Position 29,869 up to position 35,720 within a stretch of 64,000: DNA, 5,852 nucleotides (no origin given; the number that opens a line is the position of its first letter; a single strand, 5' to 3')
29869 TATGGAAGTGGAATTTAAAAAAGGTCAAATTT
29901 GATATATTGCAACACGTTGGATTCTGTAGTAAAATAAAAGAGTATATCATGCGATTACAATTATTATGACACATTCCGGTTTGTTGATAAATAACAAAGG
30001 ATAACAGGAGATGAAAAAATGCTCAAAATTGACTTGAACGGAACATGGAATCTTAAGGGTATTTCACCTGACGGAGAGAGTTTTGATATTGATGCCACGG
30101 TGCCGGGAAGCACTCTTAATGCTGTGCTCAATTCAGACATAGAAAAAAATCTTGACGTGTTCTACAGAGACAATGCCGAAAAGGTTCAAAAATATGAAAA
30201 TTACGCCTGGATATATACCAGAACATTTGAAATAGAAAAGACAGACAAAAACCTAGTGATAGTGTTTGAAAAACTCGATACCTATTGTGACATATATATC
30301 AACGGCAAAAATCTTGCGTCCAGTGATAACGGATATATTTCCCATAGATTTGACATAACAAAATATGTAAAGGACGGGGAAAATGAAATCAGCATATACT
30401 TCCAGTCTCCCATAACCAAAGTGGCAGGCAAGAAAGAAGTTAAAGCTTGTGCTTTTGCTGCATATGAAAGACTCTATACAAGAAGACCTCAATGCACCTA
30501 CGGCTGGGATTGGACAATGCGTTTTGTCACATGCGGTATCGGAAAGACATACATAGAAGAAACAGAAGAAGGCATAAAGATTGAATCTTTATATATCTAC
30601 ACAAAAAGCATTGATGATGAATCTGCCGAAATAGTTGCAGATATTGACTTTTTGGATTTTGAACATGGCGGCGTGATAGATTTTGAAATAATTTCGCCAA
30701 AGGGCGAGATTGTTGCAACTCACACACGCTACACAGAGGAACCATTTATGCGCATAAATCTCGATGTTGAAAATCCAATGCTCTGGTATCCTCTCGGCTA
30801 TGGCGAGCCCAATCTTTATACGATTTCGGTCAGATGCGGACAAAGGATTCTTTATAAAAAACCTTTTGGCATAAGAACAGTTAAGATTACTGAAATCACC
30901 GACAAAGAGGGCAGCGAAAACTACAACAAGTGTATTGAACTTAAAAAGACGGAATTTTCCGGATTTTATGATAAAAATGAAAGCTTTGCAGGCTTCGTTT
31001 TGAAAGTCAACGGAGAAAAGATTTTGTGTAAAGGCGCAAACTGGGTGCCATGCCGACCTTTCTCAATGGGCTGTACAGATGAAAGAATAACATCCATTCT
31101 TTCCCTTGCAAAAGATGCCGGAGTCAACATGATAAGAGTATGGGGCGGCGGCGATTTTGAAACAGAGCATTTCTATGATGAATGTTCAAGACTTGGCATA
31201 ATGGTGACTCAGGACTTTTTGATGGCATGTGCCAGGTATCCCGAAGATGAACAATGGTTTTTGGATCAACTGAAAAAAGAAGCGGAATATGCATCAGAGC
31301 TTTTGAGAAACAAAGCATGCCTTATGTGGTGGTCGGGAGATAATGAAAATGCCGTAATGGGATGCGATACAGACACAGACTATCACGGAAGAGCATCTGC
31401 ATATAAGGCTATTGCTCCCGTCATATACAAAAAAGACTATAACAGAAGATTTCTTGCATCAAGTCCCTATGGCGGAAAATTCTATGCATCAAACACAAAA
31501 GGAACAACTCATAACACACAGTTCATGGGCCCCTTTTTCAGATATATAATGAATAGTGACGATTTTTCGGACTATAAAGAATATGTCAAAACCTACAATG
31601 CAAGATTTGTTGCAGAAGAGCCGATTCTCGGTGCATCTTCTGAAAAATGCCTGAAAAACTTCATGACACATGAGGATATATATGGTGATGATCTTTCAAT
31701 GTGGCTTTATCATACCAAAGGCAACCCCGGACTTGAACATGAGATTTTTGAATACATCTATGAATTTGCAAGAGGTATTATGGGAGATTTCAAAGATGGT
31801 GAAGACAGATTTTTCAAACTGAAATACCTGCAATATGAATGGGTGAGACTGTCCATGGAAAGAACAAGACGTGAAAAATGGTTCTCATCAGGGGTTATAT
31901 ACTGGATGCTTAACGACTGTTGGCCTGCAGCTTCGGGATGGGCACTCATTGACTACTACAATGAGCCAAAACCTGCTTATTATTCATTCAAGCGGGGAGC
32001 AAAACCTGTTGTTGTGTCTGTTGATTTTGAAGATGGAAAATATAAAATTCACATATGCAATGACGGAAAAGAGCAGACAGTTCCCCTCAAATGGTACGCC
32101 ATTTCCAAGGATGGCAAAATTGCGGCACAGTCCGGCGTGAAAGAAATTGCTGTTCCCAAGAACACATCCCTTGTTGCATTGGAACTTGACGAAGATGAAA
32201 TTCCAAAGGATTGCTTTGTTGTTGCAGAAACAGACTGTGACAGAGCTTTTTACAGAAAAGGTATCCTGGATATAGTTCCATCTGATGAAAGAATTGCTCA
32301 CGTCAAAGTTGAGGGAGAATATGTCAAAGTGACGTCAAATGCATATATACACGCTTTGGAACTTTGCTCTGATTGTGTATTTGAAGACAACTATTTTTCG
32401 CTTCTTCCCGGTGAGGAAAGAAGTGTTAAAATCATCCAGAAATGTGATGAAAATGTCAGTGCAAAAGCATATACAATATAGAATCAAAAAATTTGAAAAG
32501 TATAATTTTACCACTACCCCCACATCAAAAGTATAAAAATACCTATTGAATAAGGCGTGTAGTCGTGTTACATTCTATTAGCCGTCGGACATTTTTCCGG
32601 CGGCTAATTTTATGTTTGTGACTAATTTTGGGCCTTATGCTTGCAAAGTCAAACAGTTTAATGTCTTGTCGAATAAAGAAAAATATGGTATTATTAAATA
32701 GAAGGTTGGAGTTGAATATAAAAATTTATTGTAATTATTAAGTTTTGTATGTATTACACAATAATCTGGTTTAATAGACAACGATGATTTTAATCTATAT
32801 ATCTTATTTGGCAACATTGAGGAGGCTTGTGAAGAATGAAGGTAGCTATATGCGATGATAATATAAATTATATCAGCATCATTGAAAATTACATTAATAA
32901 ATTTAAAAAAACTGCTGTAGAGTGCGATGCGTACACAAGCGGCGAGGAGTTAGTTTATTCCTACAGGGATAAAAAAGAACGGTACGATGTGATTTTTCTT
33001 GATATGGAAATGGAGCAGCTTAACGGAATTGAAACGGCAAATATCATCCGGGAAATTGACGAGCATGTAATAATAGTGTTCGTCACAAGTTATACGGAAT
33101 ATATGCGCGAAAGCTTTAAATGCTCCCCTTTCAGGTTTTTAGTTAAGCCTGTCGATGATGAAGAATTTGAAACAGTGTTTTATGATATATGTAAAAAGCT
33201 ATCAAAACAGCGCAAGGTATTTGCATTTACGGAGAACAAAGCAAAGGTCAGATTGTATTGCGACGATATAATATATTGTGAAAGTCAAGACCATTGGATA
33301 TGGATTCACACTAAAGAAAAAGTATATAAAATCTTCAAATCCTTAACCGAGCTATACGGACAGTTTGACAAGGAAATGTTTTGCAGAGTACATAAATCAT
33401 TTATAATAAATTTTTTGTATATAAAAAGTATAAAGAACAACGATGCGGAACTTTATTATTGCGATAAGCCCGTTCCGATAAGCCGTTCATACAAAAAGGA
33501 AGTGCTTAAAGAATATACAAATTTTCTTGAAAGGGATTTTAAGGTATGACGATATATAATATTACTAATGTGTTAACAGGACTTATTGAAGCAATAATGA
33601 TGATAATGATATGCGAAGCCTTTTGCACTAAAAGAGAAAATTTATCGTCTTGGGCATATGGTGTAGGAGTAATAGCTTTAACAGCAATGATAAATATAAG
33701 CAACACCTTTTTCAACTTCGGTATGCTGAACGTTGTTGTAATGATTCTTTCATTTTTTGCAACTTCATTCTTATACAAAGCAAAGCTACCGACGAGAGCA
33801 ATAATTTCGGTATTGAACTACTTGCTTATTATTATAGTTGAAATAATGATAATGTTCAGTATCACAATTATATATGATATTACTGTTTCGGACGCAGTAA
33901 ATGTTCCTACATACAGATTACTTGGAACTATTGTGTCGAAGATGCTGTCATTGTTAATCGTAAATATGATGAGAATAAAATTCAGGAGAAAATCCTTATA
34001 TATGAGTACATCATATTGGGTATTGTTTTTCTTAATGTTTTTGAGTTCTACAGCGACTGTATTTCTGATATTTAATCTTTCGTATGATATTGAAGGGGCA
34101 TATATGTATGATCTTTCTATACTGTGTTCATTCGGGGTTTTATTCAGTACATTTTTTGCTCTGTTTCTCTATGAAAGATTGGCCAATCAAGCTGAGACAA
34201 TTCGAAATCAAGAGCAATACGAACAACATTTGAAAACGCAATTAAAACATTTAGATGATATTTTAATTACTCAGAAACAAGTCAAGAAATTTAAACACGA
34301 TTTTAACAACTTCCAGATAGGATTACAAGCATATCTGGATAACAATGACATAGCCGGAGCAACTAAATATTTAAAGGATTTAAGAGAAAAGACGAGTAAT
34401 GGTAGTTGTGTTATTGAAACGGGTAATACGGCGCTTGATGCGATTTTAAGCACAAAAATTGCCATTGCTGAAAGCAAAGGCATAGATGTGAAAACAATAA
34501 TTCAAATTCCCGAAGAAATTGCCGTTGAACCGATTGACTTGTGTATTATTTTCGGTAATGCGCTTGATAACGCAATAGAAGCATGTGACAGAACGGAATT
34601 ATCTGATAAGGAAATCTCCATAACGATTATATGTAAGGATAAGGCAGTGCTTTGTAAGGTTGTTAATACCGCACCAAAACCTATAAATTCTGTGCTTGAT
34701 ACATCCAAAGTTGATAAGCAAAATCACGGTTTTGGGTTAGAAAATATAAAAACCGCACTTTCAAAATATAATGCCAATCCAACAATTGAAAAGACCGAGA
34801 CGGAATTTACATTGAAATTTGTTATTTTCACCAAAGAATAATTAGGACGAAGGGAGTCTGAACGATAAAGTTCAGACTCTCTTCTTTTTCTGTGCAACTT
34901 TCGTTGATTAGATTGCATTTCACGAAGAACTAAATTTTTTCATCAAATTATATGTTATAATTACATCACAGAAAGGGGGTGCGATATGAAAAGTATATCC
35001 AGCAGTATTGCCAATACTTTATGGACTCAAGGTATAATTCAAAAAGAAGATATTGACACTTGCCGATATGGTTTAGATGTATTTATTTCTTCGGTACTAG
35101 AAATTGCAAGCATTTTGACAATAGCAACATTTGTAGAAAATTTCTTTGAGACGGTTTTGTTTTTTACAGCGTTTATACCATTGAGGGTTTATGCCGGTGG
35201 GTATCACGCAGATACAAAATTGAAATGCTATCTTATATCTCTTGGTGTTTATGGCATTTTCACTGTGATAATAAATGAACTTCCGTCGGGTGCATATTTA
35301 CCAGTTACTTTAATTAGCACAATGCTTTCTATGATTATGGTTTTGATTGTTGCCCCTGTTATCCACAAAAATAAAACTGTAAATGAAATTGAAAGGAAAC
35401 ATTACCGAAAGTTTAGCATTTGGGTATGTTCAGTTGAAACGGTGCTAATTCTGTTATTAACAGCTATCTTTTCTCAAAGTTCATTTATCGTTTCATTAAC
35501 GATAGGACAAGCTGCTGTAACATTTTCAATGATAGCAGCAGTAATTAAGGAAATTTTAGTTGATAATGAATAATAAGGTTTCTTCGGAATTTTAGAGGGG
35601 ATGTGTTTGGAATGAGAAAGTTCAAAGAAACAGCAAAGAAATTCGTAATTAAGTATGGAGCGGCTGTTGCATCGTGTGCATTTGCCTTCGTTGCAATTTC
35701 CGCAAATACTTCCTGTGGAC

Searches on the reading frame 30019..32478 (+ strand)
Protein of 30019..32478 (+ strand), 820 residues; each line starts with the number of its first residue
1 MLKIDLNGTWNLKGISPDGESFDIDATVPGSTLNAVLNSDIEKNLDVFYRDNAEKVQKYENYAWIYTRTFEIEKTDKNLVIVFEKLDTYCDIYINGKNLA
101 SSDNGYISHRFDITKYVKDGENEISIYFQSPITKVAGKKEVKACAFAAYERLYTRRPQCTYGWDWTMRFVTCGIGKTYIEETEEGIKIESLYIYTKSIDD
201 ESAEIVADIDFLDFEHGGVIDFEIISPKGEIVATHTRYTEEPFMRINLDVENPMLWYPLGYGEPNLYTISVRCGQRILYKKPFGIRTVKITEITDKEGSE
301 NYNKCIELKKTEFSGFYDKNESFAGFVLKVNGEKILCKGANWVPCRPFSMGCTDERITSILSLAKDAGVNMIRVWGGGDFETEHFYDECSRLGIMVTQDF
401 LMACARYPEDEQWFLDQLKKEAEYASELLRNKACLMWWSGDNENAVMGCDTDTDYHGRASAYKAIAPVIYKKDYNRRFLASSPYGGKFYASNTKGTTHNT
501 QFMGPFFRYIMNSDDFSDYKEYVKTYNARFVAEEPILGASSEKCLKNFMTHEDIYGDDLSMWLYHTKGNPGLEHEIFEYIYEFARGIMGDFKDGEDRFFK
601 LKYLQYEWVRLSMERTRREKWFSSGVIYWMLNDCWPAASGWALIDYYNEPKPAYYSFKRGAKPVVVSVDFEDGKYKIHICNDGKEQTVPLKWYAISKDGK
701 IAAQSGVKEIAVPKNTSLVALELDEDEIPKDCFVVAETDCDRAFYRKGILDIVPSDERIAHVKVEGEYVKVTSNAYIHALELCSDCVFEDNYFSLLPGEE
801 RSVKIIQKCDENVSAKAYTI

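Call 7: search_protein_families(library=pfam, proteins=[window:30019-32478:+], max_evalue=0.001)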
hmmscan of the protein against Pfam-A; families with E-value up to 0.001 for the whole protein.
window:30019-32478:+ (820 aa): 5 families
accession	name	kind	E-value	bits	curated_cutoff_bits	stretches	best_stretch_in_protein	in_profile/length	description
PF22666.2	Glyco_hydro_2_N2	-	2.7e-39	135.4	27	1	23-175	11-166/167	Glycosyl hydrolase 2 galactose-binding domain-like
PF02837.24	Glyco_hydro_2_N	-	1.1e-12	48.6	28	1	56-127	60-132/169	Glycosyl hydrolases family 2, sugar binding domain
PF00703.27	Glyco_hydro_2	-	3e-08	34.8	23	1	187-286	2-109/109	Glycosyl hydrolases family 2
PF17753.7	Ig_mannosidase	-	2.5e-05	24.3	22.6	1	770-812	20-63/81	Ig-fold domain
PF17786.7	Mannosidase_ig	-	0.00042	21.2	23.4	0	673-737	1-70/91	Mannosidase Ig/CBM-like domain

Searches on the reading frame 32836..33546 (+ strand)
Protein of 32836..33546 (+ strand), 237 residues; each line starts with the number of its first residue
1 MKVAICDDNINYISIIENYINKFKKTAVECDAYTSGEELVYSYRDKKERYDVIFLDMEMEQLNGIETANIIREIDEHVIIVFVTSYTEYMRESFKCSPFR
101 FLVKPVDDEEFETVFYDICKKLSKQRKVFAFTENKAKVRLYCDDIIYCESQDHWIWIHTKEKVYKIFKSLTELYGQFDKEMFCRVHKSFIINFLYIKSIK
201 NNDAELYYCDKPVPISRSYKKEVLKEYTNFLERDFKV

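Call 57: search_protein_families(library=pfam, proteins=[window:32836-33546:+], max_evalue=0.001)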
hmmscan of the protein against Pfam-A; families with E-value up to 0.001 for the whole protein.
window:32836-33546:+ (237 aa): 2 families
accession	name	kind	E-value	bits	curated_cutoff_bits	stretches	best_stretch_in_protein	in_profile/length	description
PF04397.21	LytTR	-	1.6e-18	67.2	22.6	1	139-224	5-94/98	LytTr DNA-binding domain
PF00072.30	Response_reg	-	7.4e-17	62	30.2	1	3-112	1-107/111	Response regulator receiver domain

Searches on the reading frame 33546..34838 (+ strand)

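Call 57: search_protein_families(library=pfam, proteins=[window:33546-34838:+], max_evalue=0.001)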
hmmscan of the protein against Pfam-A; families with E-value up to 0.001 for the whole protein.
window:33546-34838:+ (431 aa): 2 families
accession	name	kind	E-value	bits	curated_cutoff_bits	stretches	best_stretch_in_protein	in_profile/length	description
PF14501.12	HATPase_c_5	-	3e-24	85.3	22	1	328-427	2-101/102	GHKL domain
PF02518.31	HATPase_c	-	6.3e-05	23.8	26.4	1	329-425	3-107/111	Histidine kinase-, DNA gyrase B-, and HSP90-like ATPase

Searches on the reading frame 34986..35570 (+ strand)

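Call 57: search_protein_families(library=pfam, proteins=[window:34986-35570:+], max_evalue=0.001)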
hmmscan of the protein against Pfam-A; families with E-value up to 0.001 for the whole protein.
window:34986-35570:+ (195 aa): 1 family
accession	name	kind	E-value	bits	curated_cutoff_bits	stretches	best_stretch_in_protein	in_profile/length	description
PF04647.20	AgrB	-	1.4e-36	126.1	23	1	6-183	2-182/185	Accessory gene regulator B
